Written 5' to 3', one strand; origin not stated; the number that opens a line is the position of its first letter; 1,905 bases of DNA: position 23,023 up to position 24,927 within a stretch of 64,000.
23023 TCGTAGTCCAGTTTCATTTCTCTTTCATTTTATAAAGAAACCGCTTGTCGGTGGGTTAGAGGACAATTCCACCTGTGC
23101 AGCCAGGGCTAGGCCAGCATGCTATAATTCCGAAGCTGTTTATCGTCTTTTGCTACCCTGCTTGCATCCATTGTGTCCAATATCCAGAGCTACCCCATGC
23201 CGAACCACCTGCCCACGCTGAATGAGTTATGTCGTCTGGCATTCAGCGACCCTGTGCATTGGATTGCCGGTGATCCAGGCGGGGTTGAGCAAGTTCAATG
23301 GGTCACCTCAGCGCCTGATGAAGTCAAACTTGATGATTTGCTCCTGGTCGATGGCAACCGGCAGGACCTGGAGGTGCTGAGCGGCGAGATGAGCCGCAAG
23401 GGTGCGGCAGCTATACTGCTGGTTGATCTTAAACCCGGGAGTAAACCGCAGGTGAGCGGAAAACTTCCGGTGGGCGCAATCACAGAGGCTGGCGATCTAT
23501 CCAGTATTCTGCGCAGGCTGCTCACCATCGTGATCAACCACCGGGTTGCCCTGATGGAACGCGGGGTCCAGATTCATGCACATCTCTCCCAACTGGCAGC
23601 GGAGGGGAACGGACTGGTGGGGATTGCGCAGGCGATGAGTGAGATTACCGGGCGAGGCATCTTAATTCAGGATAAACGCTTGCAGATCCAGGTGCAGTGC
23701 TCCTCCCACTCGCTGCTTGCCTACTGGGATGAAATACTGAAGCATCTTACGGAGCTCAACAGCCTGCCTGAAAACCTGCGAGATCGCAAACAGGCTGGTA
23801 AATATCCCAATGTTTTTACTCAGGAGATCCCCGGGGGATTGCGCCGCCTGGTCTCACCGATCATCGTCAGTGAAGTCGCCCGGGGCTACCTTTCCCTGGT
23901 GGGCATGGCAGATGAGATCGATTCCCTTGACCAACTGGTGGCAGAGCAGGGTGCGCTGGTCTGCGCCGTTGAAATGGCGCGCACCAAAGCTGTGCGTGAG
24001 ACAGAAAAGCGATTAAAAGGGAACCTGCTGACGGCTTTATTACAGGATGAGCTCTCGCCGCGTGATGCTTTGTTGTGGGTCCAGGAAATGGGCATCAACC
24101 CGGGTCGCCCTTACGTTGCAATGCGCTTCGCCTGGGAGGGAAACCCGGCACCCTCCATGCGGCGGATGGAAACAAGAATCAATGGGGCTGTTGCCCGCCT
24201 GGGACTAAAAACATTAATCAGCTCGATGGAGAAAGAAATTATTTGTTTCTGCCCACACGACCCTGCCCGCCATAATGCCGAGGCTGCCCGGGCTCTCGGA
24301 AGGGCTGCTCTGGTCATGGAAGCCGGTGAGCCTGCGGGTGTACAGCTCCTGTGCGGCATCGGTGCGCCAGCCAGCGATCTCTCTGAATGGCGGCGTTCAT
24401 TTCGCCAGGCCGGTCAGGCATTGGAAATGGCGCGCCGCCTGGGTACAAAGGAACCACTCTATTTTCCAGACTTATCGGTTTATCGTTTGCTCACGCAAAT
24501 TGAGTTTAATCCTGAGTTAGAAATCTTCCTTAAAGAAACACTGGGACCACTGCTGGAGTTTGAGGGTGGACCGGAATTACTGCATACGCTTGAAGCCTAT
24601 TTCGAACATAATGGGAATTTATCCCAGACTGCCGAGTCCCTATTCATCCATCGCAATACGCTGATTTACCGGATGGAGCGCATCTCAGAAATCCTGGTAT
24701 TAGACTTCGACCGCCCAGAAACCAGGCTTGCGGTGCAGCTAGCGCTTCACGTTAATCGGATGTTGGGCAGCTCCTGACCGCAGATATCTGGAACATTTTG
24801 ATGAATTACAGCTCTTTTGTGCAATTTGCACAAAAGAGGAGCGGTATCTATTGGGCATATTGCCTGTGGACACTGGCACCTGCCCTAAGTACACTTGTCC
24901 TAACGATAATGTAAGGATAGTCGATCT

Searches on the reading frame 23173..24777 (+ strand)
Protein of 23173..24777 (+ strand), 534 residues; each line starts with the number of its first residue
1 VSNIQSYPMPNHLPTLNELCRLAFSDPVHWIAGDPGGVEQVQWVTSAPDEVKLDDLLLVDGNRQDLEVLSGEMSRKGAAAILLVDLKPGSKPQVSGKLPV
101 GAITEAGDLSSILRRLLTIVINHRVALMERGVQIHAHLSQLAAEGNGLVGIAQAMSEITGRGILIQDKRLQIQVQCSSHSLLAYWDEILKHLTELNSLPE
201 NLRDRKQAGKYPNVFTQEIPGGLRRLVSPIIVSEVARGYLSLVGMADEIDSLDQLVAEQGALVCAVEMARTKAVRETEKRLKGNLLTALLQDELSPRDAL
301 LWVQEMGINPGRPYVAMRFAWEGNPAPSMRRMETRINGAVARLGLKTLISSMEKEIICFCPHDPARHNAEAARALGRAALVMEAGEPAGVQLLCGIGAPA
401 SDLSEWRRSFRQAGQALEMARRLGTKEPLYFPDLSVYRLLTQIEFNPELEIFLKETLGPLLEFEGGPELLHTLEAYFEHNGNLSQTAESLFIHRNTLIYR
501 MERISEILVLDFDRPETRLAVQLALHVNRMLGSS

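Call 73: search_protein_families(library=pfam, proteins=[window:23173-24777:+], max_evalue=0.001)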
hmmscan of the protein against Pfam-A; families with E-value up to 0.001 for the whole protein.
window:23173-24777:+ (534 aa): 3 families
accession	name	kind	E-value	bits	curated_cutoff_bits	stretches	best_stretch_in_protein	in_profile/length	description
PF13556.12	HTH_30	-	2.8e-25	88.3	27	1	469-527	1-59/59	PucR C-terminal helix-turn-helix domain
PF17853.6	GGDEF_2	-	8.9e-14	52.2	24.5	1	295-419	4-116/116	GGDEF-like domain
PF02954.25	HTH_8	-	0.00023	21.3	22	1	478-503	16-41/42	Bacterial regulatory protein, Fis family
